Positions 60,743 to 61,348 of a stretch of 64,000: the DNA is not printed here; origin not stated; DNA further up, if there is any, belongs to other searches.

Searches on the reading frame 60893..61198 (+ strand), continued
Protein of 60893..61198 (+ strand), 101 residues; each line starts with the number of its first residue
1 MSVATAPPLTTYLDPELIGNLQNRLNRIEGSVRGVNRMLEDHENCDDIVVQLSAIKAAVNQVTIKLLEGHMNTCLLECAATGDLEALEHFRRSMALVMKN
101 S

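Call 39: find_encoding_contigs(protein=P0024, flank=8000, max_places=3)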
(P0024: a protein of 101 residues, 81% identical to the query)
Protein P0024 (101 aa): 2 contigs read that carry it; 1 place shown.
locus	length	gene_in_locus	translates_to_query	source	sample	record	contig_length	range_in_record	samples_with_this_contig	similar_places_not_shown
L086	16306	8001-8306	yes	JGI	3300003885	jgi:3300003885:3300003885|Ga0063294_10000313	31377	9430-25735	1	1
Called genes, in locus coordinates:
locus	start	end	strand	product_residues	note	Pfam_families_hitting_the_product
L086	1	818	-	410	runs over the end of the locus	-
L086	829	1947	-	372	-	PF07732:Cu-oxidase_3, PF07731:Cu-oxidase_2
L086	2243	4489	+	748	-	PF00122:E1-E2_ATPase, PF00702:Hydrolase, PF12710:HAD (weak), PF08282:Hydrolase_3 (faint)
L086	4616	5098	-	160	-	PF03243:MerB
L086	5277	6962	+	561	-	PF00403:HMA, PF01134:GIDA (weak), PF03486:HI0933_like (faint), PF07992:Pyr_redox_2, PF12831:FAD_oxidored (weak), PF13738:Pyr_redox_3, PF00070:Pyr_redox, PF02852:Pyr_redox_dim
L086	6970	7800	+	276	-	-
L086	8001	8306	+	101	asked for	PF02583:Trns_repr_metal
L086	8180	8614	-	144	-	-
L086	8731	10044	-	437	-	PF11376:DUF3179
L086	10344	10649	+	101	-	PF12840:HTH_20 (weak), PF01022:HTH_5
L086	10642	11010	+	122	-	-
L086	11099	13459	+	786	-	PF00403:HMA, PF00122:E1-E2_ATPase, PF00702:Hydrolase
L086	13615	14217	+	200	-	PF00578:AhpC-TSA, PF08534:Redoxin, PF00085:Thioredoxin (weak), PF13098:Thioredoxin_2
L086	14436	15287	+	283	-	-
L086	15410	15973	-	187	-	PF13442:Cytochrome_CBB3, PF00034:Cytochrom_C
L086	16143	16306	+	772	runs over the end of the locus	PF00403:HMA, PF00122:E1-E2_ATPase, PF00702:Hydrolase, PF08282:Hydrolase_3 (faint)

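Call 52: search_protein_families(library=ncbifam, proteins=[L016:757-1359:+, L043:10307-10891:+, L013:7673-8041:+, L014:11395-11889:+, L007:10697-11032:+, L032:1251-1601:+, L032:1615-2001:+, L032:2010-2402:+, L030:11471-12193:+, L005:8164-8787:+], max_evalue=0.001)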
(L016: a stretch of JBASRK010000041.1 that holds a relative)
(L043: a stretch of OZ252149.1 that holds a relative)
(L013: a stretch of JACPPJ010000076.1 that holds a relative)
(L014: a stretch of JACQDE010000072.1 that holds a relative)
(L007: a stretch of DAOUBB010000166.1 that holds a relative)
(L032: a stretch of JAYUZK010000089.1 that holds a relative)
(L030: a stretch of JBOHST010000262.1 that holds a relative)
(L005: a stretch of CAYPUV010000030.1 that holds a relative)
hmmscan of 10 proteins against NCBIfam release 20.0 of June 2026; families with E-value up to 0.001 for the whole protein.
L016:757-1359:+ (200 aa): 13 families
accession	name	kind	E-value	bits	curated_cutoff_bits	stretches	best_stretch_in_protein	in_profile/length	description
NF033556.1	MerTP_fusion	equivalog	2.1e-32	112.2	180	1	11-192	3-185/186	mercuric transport protein MerTP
NF045683.1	MerT_CopZ_Se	exception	5.1e-19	68.7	375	2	113-196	147-231/235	MerT/CopZ fusion-like heavy metal transport selenoprotein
NF041115.1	UxxU_metal_bind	equivalog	4.1e-16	58.9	95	1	126-196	3-73/74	metal-binding (seleno)protein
NF033794.2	chaper_CopZ_Eh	exception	2.5e-13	49.9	95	1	130-194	3-67/68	copper chaperone CopZ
NF047957.1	CopZ_AFE_1862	equivalog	1.4e-11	44.6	85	1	129-193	1-62/62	CopZ family metallochaperone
NF033795.1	chaper_CopZ_Bs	exception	5.2e-11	42.6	91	1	131-191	4-64/66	copper chaperone CopZ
NF010314.2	PRK13751.2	equivalog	8.1e-11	42.1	150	1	9-105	13-109/116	mercuric ion transporter MerT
NF010311.1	PRK13748.1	subfamily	8.5e-10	38.1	600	1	130-195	2-66/560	mercury(II) reductase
TIGR02052.1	MerP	equivalog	8.4e-09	35.8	92.55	1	116-194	12-90/92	mercury resistance system periplasmic binding protein MerP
NF033560.1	merT_RC607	exception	5.6e-07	29.9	130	1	3-66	2-68/97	mercuric transport protein MerT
NF007952.0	PRK10671.1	equivalog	9.4e-07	27.4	1316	1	113-196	89-169/838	copper-exporting P-type ATPase CopA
NF008262.1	PRK11033.1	equivalog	5.8e-06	25.1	1005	1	122-193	36-105/731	zinc/cadmium/mercury/lead-transporting ATPase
TIGR00003.1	TIGR00003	subfamily_domain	5.1e-05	23.4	62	1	129-192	2-65/66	copper ion binding protein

L043:10307-10891:+ (194 aa): 14 families
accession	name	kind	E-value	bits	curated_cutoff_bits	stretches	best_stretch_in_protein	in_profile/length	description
NF045683.1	MerT_CopZ_Se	exception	4.7e-35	121.2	375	2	4-109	12-119/235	MerT/CopZ fusion-like heavy metal transport selenoprotein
NF033556.1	MerTP_fusion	equivalog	4.8e-32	111.1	180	1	12-186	3-184/186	mercuric transport protein MerTP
NF041115.1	UxxU_metal_bind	equivalog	5.4e-22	77.7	95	1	121-190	3-72/74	metal-binding (seleno)protein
NF010314.2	PRK13751.2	equivalog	5.8e-20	71.5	150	1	9-107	13-111/116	mercuric ion transporter MerT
NF033795.1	chaper_CopZ_Bs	exception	3.9e-17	62.2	91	1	124-185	2-63/66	copper chaperone CopZ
TIGR02052.1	MerP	equivalog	3.3e-15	56.4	92.55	1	112-190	13-91/92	mercury resistance system periplasmic binding protein MerP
NF033794.2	chaper_CopZ_Eh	exception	3.1e-14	52.9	95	1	126-188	4-66/68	copper chaperone CopZ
NF010311.1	PRK13748.1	subfamily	4e-13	49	600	1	125-192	2-68/560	mercury(II) reductase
NF047957.1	CopZ_AFE_1862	equivalog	8.5e-13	48.5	85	1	126-187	3-61/62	CopZ family metallochaperone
TIGR00003.1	TIGR00003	subfamily_domain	1.5e-11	44.4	62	1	126-186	4-64/66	copper ion binding protein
NF033560.1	merT_RC607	exception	3e-08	33.9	130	1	4-105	2-92/97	mercuric transport protein MerT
NF007952.0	PRK10671.1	equivalog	1.9e-07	29.6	1316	1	116-190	98-168/838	copper-exporting P-type ATPase CopA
NF033781.1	chaper_CopP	exception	1.5e-05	25.1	112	1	125-169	3-47/65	copper-binding metallochaperone CopP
NF008262.1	PRK11033.1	equivalog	0.0003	19.4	1005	1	121-187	40-104/731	zinc/cadmium/mercury/lead-transporting ATPase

L013:7673-8041:+ (122 aa): 3 families
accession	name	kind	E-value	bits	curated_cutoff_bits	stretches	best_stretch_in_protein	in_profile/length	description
NF033784.1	transport_merC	equivalog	3.3e-08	33.9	140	1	6-108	4-116/123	organomercurial transporter MerC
NF010318.0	PRK13755.1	equivalog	7.2e-07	29.6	170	1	7-111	8-121/140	organomercurial transporter MerC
NF033565.0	trans_MerF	equivalog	1.7e-06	27.8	50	1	9-62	3-57/59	mercury resistance system transport protein MerF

L014:11395-11889:+ (164 aa): 5 families
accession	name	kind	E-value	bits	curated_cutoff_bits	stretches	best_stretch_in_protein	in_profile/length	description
NF047645.1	CopZ_Nterm_CC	equivalog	4.3e-39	133.9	100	1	2-146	1-137/138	putative iron-sulfur cluster-binding metallochaperone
NF045877.1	CopZ_Nterm_CU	equivalog_domain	2.9e-22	79.3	190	1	4-146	9-152/161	Csac_0668 family 2Fe-2S cluster-binding (seleno)protein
NF011565.0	PRK14989.1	subfamily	2.1e-05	22.8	883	1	82-130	412-458/847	nitrite reductase large subunit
TIGR02374.1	nitri_red_nirB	equivalog_domain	2.6e-05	22.8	578.35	1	83-130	408-453/794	nitrite reductase large subunit NirB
TIGR02000.1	NifU_proper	equivalog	0.00019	20.9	273.3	1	87-132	129-175/290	Fe-S cluster assembly protein NifU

L007:10697-11032:+ (111 aa): 4 families
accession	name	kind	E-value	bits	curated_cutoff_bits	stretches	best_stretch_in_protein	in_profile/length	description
NF010314.2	PRK13751.2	equivalog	3.6e-10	40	150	1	10-100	14-106/116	mercuric ion transporter MerT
NF033556.1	MerTP_fusion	equivalog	5.4e-07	29.4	180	1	10-100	2-94/186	mercuric transport protein MerTP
NF045683.1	MerT_CopZ_Se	exception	2.2e-05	24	375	1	6-100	12-111/235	MerT/CopZ fusion-like heavy metal transport selenoprotein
NF033560.1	merT_RC607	exception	3.8e-05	24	130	1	4-65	3-66/97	mercuric transport protein MerT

L032:1251-1601:+ (116 aa): 4 families
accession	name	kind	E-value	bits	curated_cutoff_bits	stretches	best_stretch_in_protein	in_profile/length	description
NF010314.2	PRK13751.2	equivalog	1.2e-21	76.9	150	1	2-108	2-109/116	mercuric ion transporter MerT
NF045683.1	MerT_CopZ_Se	exception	6.1e-13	48.8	375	1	10-115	15-121/235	MerT/CopZ fusion-like heavy metal transport selenoprotein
NF033556.1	MerTP_fusion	equivalog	6.9e-13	48.6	180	1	14-114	2-103/186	mercuric transport protein MerTP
NF033560.1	merT_RC607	exception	0.00037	20.8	130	0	8-41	3-36/97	mercuric transport protein MerT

L032:1615-2001:+ (128 aa): 10 families
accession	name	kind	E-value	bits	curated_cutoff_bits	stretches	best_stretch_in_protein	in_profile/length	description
NF041115.1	UxxU_metal_bind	equivalog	3.2e-20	72.1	95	1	45-117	2-73/74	metal-binding (seleno)protein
TIGR02052.1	MerP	equivalog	8.4e-14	51.9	92.55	1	39-113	15-88/92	mercury resistance system periplasmic binding protein MerP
NF033794.2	chaper_CopZ_Eh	exception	5e-12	45.8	95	1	50-116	3-68/68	copper chaperone CopZ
NF033556.1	MerTP_fusion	equivalog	2.2e-11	43.7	180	1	34-112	107-184/186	mercuric transport protein MerTP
NF033795.1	chaper_CopZ_Bs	exception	1.7e-10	40.9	91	1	50-105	3-58/66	copper chaperone CopZ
NF047957.1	CopZ_AFE_1862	equivalog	4e-08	33.5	85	1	49-90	1-42/62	CopZ family metallochaperone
NF010311.1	PRK13748.1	subfamily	5.7e-07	28.8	600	1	50-120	2-70/560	mercury(II) reductase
NF007952.0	PRK10671.1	equivalog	1.2e-06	27.1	1316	1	32-117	90-169/838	copper-exporting P-type ATPase CopA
NF045683.1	MerT_CopZ_Se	exception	1.7e-06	27.7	375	1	42-115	157-229/235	MerT/CopZ fusion-like heavy metal transport selenoprotein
NF008262.1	PRK11033.1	equivalog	0.00083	17.9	1005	1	27-113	22-104/731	zinc/cadmium/mercury/lead-transporting ATPase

L032:2010-2402:+ (130 aa): 1 family
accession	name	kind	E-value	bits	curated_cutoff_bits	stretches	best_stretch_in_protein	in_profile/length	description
NF033565.0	trans_MerF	equivalog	0.00033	20.4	50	1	16-68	4-57/59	mercury resistance system transport protein MerF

L030:11471-12193:+ (240 aa): 3 families
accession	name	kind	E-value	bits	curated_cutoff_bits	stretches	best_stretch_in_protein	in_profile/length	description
NF009710.0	PRK13239.1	equivalog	3.2e-51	173.7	193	1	35-228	17-201/210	alkylmercury lyase MerB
NF033555.1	lyase_MerB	exception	1.2e-45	155.4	200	1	42-227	3-179/181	organomercurial lyase MerB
NF040728.1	MerB_rel_SaoL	equivalog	0.00092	19.2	140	0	51-162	25-141/159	MerB-like organometallic lyase SaoL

L005:8164-8787:+ (207 aa): 3 families
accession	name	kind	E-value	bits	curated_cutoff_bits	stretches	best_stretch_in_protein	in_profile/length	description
NF009710.0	PRK13239.1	equivalog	2.8e-76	255.5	193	1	11-205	5-199/210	alkylmercury lyase MerB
NF033555.1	lyase_MerB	exception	1.1e-73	246.9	200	1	29-205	2-178/181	organomercurial lyase MerB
NF040728.1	MerB_rel_SaoL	equivalog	7.1e-09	35.8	140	1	86-149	80-144/159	MerB-like organometallic lyase SaoL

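Call 62: predict_structure(alignment_id=A1)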
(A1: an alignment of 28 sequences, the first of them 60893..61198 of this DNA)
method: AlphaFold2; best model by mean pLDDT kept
length: 101 residues; sequences in the alignment: 28
mean_pLDDT: 84.9   pTM: 0.72
mean pLDDT of the five models: 84.9, 84.6, 83.9, 80.6, 80.3
residues with pLDDT >= 90: 48; 70-90: 40; 50-70: 4; < 50: 9
segments of 3 or more residues with pLDDT < 50: 1-9
pLDDT, mean of each block of 10 residues (from residue 1): 47 81 97 98 98 97 90 79 81 84 66
secondary structure, 60 per line:
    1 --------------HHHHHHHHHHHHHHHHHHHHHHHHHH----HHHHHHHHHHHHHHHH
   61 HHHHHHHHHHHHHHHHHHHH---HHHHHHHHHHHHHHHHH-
elements in order: H15-40 H45-80 H84-100
